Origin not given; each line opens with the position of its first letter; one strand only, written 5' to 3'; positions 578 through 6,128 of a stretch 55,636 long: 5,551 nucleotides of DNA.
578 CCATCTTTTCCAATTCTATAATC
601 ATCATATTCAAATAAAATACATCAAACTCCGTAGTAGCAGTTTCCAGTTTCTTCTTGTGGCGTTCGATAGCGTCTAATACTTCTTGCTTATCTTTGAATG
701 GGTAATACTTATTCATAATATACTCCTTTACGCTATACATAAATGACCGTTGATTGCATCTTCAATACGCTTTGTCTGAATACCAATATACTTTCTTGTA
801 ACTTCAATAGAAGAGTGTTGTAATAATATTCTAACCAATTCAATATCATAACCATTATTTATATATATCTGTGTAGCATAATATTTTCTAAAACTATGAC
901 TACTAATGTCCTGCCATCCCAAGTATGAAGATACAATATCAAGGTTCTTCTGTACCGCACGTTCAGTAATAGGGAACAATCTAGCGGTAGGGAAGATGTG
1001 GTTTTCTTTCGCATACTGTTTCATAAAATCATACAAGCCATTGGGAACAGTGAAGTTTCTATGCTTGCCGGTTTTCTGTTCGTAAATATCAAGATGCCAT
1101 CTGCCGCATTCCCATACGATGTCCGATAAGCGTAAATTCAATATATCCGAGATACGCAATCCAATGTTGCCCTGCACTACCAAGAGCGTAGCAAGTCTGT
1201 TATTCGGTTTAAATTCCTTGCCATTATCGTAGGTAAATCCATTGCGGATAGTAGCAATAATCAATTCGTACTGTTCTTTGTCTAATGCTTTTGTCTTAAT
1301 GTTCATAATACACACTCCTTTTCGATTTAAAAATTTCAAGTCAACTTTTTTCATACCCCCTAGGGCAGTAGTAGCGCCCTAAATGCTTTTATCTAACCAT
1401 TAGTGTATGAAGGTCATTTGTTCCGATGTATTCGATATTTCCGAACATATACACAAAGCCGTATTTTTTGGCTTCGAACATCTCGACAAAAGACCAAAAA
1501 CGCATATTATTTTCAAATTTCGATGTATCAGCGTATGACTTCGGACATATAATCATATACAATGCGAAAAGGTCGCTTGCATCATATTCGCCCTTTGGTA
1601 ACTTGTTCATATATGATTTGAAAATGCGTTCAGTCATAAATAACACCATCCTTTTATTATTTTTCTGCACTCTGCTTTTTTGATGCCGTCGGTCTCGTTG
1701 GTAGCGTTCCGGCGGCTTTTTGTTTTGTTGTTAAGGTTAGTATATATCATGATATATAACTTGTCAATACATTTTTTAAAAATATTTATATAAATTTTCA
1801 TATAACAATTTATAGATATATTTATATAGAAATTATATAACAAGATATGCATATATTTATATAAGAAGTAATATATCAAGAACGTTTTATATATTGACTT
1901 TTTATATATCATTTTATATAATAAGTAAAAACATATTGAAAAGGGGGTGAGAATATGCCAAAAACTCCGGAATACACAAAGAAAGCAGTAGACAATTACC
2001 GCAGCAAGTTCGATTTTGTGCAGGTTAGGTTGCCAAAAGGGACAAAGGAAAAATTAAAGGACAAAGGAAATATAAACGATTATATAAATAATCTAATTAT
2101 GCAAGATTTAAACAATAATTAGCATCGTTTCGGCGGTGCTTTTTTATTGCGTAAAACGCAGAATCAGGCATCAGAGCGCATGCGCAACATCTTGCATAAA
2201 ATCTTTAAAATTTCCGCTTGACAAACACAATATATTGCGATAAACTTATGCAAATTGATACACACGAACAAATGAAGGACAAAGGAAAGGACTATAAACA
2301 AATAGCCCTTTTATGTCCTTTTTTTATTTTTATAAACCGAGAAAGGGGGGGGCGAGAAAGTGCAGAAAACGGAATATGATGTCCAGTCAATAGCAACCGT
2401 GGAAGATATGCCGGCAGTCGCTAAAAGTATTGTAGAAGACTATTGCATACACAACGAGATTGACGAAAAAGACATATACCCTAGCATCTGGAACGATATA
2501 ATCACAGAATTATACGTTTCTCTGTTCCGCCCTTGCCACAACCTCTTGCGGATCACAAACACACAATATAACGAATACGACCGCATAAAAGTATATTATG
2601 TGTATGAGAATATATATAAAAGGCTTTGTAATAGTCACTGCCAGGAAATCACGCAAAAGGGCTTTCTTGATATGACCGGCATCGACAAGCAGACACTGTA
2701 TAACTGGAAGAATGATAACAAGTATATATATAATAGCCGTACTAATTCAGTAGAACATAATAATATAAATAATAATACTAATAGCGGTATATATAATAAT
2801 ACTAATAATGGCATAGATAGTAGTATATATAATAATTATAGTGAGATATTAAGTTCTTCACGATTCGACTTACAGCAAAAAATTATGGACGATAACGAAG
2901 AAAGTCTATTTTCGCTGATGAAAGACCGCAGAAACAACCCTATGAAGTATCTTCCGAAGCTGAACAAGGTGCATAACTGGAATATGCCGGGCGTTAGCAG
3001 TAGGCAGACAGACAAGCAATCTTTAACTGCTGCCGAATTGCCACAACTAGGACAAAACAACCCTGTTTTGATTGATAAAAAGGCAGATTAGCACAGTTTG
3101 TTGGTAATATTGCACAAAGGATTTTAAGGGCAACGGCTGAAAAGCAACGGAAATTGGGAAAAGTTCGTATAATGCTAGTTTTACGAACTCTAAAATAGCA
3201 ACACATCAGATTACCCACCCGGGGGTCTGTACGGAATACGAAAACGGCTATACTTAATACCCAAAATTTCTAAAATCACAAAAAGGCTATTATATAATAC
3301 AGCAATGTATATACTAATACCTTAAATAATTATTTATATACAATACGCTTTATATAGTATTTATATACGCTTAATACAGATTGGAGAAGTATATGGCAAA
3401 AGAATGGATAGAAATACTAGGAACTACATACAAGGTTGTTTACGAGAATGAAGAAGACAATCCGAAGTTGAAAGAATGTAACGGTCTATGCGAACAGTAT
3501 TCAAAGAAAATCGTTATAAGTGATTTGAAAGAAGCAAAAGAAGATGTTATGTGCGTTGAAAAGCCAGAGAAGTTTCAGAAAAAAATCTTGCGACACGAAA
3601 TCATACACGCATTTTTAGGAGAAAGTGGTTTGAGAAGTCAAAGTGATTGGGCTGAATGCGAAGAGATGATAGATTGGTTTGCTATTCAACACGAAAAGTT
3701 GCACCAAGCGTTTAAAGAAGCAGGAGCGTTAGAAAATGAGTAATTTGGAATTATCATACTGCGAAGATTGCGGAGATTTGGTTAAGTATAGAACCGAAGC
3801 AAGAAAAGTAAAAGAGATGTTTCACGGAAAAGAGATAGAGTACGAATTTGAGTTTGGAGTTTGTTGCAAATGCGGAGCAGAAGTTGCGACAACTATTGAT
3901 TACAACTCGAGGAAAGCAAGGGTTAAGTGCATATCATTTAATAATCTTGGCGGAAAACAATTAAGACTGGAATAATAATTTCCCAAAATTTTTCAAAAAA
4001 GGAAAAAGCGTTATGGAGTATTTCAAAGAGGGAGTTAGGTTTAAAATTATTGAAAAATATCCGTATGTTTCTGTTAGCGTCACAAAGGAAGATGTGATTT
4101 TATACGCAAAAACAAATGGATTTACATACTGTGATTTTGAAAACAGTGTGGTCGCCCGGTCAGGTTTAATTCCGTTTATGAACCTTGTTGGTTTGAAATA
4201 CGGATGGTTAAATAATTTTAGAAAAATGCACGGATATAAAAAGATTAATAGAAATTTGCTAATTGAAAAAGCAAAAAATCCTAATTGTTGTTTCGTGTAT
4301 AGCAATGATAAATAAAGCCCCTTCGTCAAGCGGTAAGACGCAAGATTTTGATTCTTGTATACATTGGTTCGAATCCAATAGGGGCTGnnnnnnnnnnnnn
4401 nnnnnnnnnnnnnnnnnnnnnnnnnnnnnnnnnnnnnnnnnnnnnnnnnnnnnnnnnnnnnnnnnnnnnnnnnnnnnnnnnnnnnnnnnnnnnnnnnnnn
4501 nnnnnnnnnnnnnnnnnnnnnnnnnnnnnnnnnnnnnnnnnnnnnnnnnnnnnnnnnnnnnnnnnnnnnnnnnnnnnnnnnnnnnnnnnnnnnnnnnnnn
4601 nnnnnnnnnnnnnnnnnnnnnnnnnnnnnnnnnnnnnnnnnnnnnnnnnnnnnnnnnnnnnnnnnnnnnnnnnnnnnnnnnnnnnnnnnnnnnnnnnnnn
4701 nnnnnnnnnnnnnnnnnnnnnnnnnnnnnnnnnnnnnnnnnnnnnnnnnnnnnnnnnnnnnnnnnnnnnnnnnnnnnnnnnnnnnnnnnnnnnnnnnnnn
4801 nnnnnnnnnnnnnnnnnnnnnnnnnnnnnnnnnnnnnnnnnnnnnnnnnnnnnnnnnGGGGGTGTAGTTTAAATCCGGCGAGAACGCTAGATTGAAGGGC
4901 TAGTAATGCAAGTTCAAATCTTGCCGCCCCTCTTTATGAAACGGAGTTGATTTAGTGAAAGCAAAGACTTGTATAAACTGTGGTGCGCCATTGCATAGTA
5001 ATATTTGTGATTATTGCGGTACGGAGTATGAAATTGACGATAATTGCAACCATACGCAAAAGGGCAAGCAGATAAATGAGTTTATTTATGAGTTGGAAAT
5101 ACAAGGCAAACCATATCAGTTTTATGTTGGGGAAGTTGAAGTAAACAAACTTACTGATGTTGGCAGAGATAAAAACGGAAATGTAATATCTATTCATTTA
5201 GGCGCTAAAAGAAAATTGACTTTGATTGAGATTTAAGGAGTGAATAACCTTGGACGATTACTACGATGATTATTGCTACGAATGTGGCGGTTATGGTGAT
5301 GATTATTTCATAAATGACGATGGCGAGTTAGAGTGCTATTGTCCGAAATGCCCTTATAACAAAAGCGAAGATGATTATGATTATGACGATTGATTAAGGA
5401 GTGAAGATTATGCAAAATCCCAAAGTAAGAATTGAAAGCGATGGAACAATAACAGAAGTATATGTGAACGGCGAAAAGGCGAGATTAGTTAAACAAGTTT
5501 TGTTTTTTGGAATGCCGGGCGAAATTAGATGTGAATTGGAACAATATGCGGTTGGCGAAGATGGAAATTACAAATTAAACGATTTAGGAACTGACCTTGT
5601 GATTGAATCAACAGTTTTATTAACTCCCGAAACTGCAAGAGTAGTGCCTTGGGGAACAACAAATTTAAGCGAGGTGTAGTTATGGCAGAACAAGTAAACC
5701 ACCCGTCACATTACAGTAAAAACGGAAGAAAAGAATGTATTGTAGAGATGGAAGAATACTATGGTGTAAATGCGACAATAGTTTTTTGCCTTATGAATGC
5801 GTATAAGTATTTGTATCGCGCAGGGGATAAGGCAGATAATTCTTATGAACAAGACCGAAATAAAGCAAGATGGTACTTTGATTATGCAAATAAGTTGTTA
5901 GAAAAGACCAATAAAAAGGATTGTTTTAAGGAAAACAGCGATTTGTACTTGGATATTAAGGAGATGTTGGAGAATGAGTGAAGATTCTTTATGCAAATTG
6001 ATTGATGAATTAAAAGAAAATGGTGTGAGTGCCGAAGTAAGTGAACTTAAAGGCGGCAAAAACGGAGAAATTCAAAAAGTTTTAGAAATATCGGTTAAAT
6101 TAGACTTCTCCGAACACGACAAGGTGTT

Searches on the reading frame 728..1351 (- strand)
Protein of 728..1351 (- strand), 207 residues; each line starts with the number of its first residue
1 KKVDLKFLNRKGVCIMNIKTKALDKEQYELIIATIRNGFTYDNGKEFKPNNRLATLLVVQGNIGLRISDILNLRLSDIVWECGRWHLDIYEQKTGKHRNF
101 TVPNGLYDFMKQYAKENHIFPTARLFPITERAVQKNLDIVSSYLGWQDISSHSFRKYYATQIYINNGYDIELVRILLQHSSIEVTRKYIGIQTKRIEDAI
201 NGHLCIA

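Call 47: search_protein_families(library=phrogs, proteins=[window:728-1351:-], max_evalue=0.00001)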
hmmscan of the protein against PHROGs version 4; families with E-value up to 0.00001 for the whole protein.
window:728-1351:- (207 aa): 3 families
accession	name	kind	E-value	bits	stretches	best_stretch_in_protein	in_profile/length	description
phrog_216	-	integration and excision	6.3e-36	125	1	11-200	44-233/301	integrase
phrog_1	-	integration and excision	1.2e-24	88.5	1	19-200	267-444/611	integrase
phrog_7269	-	integration and excision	5.9e-09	36.7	1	132-201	12-79/89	integrase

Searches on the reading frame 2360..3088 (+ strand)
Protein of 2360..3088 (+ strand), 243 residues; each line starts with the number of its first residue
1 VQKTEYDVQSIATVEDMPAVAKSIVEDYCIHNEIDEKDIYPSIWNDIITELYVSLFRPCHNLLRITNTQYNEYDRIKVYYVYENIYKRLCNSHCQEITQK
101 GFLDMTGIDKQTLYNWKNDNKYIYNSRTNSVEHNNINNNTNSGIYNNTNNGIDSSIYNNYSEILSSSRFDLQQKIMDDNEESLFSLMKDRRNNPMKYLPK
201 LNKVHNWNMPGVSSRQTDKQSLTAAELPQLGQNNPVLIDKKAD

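Call 47: search_protein_families(library=phrogs, proteins=[window:2360-3088:+], max_evalue=0.00001)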
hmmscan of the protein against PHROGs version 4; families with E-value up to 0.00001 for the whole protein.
window:2360-3088:+ (243 aa): 0 families

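Call 94: search_protein_families(library=pfam, proteins=[window:2360-3088:+], max_evalue=0.01)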
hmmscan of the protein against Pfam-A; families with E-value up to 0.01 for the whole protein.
window:2360-3088:+ (243 aa): 1 family
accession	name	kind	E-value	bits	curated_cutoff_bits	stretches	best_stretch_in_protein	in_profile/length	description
PF13022.12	HTH_Tnp_1_2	-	0.0022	18.5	27.9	1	90-126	20-56/122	Helix-turn-helix of insertion element transposase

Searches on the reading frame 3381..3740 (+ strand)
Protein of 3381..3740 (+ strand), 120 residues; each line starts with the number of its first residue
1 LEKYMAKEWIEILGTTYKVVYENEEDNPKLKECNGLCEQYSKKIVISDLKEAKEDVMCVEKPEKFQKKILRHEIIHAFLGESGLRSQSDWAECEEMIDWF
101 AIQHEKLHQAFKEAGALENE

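Call 94: search_protein_families(library=pfam, proteins=[window:3381-3740:+], max_evalue=0.01)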
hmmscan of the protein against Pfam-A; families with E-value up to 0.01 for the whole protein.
window:3381-3740:+ (120 aa): 1 family
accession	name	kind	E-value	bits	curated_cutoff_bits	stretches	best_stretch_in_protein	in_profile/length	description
PF10263.15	SprT-like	-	0.0058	16.9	25.6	1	28-79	27-74/108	SprT-like family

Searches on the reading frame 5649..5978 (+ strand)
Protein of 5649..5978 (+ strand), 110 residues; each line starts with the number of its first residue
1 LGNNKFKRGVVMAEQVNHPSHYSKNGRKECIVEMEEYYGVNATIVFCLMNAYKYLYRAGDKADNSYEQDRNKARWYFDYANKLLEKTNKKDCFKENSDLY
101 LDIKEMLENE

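Call 94: search_protein_families(library=pfam, proteins=[window:5649-5978:+], max_evalue=0.01)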
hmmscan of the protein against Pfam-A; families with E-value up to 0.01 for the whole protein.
window:5649-5978:+ (110 aa): 1 family
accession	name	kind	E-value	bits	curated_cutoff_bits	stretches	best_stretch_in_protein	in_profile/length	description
PF11753.13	DUF3310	-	8.6e-11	42.2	24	1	16-78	1-60/60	Protein of unknwon function (DUF3310)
